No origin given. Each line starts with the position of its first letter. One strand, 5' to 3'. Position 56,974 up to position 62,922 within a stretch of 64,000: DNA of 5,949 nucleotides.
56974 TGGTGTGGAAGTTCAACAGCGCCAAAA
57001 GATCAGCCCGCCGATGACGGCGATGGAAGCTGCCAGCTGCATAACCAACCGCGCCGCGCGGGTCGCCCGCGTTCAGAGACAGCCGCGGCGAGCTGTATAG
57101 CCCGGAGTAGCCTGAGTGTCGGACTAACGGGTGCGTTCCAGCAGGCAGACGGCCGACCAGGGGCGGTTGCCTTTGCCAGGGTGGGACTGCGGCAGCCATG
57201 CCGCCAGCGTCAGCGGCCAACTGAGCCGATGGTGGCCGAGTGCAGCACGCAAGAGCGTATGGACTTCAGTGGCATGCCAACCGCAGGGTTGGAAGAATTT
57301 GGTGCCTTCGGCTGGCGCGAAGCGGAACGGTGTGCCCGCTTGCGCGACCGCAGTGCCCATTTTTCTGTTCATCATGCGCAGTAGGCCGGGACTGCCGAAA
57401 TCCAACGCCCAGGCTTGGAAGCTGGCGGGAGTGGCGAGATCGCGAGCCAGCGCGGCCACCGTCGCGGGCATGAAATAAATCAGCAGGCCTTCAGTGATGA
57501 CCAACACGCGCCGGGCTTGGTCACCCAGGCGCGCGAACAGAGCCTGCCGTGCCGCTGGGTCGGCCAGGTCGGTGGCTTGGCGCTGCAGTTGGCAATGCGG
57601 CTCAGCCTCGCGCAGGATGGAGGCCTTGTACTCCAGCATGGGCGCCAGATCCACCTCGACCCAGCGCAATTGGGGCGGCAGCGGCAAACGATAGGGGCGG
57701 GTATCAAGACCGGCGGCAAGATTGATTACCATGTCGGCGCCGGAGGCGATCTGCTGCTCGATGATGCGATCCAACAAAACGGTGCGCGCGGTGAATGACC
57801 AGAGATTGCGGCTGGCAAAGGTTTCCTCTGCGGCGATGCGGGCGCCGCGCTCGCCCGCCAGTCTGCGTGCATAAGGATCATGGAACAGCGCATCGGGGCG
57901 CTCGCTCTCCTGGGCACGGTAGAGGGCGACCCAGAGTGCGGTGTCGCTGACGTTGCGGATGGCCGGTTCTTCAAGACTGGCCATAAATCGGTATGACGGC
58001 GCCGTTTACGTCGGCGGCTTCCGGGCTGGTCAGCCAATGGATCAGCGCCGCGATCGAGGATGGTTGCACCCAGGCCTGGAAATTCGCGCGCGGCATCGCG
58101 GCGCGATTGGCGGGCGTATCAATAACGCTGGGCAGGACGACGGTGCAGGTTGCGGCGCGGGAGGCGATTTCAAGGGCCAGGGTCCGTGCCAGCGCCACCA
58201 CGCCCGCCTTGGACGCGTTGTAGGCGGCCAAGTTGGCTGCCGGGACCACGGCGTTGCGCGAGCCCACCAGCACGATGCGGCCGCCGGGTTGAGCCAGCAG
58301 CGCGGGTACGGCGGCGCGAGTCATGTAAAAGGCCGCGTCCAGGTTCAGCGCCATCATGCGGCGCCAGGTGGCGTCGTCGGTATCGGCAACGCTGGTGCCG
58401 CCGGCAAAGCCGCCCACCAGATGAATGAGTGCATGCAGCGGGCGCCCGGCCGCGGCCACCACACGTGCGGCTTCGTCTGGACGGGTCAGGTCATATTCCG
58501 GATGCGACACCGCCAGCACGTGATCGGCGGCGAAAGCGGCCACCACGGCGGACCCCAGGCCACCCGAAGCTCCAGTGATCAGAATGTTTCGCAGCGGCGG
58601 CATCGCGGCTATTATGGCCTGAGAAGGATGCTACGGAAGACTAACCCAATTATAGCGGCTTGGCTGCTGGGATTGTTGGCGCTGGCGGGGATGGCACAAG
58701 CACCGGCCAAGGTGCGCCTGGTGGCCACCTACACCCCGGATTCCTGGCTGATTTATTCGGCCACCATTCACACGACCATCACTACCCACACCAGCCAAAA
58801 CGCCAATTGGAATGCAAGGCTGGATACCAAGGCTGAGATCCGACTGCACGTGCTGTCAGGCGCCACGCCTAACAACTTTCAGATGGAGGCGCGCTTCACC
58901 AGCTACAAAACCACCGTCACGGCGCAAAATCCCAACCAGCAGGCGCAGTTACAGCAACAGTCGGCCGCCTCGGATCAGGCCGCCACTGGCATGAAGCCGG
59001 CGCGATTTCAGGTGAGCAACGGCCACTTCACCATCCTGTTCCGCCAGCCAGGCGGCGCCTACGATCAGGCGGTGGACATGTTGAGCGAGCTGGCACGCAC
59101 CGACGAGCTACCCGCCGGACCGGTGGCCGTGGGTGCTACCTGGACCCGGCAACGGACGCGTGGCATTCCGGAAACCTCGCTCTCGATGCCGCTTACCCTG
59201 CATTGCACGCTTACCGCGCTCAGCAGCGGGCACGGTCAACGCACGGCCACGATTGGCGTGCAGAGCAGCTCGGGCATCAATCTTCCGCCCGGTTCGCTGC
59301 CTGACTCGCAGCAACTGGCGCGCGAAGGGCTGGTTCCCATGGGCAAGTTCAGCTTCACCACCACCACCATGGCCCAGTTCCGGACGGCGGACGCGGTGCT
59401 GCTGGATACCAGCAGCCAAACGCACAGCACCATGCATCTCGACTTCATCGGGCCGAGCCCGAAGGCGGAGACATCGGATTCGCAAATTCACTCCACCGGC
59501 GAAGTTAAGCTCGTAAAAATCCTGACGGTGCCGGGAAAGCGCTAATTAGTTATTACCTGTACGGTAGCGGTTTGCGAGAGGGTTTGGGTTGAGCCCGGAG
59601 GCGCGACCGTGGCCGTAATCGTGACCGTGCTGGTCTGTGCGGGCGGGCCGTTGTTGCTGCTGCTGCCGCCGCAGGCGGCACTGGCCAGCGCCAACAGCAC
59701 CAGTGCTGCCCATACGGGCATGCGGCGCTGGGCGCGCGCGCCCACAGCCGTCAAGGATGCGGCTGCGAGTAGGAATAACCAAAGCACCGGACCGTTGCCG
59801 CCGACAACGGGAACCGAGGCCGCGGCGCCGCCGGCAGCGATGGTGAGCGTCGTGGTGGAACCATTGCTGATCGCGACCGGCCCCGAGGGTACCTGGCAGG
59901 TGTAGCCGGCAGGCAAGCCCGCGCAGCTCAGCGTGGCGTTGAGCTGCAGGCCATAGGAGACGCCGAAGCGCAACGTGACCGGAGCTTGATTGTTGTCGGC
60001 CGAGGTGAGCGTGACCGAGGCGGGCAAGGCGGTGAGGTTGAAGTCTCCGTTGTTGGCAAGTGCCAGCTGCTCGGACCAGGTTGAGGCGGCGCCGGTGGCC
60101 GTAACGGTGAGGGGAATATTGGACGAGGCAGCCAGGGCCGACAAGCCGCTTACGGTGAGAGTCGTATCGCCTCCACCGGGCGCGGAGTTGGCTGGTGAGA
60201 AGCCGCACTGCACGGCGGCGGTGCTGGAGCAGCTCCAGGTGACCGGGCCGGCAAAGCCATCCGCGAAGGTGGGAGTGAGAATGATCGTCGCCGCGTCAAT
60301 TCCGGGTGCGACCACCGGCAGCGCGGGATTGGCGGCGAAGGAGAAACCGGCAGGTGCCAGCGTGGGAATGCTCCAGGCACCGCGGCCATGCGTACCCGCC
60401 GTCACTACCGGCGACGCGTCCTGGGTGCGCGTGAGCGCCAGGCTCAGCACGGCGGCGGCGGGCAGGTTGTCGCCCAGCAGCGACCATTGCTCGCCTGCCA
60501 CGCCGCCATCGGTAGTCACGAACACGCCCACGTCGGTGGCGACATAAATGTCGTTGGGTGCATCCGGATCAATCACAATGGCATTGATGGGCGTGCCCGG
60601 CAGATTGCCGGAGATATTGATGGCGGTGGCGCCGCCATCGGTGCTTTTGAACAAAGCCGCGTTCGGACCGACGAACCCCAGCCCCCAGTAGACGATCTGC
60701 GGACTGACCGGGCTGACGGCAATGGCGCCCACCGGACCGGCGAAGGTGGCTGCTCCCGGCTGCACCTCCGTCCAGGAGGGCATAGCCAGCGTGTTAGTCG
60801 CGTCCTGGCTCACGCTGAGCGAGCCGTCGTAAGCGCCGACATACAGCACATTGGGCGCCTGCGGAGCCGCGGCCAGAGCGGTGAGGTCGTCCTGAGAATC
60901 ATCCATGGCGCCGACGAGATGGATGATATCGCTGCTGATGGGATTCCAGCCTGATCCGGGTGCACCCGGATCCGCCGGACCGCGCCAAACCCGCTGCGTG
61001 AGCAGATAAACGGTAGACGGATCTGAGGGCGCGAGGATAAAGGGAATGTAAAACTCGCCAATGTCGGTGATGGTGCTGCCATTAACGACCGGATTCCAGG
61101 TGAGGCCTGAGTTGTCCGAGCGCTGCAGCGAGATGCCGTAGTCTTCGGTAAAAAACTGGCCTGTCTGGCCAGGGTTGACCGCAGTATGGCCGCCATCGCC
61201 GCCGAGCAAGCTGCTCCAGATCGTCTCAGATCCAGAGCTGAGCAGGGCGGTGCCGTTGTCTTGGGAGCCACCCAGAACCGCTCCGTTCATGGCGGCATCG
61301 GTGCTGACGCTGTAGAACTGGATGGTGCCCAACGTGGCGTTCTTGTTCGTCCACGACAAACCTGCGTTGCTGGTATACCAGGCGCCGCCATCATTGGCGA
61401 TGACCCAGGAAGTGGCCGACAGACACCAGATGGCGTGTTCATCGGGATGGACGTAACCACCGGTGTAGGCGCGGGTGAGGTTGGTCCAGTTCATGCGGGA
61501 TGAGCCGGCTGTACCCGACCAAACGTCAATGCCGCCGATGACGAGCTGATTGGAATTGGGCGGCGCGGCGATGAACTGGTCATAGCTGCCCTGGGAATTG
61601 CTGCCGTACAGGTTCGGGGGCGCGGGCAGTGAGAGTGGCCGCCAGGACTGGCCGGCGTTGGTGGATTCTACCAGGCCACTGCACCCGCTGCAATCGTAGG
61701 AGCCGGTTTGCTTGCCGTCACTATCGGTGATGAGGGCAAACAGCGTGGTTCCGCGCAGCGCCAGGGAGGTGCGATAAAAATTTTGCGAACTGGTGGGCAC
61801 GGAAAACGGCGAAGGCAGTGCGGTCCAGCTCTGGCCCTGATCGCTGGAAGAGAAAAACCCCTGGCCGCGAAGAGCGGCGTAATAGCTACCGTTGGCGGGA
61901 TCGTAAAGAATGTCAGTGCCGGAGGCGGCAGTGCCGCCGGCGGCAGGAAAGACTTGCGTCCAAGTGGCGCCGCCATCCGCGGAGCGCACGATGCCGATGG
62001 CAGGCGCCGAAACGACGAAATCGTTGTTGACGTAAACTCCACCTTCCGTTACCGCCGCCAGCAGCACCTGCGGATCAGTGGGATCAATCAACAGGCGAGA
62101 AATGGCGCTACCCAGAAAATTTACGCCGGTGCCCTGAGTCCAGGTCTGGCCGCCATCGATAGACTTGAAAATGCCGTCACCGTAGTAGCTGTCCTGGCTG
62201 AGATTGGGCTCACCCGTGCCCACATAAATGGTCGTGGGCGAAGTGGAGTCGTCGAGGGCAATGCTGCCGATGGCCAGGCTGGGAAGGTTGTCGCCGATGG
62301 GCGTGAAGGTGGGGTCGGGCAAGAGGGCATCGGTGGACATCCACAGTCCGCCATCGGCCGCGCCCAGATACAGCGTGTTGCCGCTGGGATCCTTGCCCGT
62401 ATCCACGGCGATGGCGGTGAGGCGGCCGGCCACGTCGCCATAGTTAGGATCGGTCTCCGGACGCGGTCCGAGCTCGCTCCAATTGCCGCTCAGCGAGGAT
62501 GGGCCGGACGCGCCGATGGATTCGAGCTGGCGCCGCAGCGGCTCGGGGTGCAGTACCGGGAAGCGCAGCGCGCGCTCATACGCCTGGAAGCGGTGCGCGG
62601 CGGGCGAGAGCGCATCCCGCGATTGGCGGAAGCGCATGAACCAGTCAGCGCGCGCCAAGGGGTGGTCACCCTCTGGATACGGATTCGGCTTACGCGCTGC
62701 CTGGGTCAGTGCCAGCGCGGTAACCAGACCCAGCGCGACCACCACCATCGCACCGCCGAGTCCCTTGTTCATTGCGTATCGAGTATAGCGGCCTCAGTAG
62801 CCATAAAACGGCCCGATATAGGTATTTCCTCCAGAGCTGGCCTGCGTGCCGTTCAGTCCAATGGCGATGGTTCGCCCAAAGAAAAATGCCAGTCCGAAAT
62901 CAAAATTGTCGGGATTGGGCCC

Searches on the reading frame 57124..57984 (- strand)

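Call 20: search_protein_families(library=pfam, proteins=[window:57124-57984:-], max_evalue=0.0001)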
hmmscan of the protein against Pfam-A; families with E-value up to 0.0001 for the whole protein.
window:57124-57984:- (286 aa): 1 family
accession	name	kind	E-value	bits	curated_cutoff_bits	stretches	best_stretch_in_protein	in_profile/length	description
PF04072.20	LCM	-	7.1e-32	111.2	22.3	1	16-182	1-185/187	Leucine carboxyl methyltransferase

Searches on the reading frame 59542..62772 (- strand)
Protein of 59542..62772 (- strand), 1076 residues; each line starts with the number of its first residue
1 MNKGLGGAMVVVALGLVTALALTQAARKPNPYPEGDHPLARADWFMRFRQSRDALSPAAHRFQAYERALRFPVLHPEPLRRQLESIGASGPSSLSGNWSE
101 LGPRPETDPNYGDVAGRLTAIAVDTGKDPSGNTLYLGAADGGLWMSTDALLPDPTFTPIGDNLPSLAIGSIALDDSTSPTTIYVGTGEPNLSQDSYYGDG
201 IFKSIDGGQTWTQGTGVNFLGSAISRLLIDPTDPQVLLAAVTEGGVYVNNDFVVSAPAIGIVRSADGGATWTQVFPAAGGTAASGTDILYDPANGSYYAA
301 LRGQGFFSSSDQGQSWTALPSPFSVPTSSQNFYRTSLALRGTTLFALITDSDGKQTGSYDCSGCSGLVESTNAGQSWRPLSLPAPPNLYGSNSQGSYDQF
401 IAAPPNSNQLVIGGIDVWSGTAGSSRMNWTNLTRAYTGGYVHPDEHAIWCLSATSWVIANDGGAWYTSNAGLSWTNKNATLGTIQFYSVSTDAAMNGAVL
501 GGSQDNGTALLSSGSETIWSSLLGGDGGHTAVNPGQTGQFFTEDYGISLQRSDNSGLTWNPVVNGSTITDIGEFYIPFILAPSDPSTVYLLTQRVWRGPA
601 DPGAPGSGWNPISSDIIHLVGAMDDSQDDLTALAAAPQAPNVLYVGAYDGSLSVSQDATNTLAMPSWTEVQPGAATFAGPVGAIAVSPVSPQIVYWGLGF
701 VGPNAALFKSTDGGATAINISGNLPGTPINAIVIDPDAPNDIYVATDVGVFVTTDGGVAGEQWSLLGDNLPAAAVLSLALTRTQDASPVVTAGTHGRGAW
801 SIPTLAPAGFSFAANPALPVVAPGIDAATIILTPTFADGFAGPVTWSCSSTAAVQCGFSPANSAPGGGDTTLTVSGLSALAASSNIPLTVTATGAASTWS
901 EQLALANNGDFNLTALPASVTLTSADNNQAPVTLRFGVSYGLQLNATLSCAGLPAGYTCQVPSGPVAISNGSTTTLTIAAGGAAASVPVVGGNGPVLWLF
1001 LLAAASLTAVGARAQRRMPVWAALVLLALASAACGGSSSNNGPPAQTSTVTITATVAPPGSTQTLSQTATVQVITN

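Call 20: search_protein_families(library=pfam, proteins=[window:59542-62772:-], max_evalue=0.0001)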
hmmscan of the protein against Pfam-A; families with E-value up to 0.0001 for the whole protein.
window:59542-62772:- (1076 aa): 1 family
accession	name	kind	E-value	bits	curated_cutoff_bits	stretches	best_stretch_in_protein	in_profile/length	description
PF15902.12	Sortilin-Vps10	-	5.1e-11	42.4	33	0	261-380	3-112/446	Sortilin, neurotensin receptor 3,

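Call 53: find_encoding_contigs(protein=window:59542-62772:-, flank=10000, max_places=2)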
Protein window:59542-62772:- (1076 aa): 1 contig read that carries it; 1 place shown.
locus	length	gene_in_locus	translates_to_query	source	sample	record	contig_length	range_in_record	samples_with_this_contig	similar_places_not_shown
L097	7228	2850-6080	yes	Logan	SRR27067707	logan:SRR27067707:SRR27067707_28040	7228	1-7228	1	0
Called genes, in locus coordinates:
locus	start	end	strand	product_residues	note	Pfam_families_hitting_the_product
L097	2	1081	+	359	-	?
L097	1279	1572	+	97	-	PF11005:DUF2844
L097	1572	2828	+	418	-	PF11925:DUF3443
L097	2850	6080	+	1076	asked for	PF15902:Sortilin-Vps10 (faint)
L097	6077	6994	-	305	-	-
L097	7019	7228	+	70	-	?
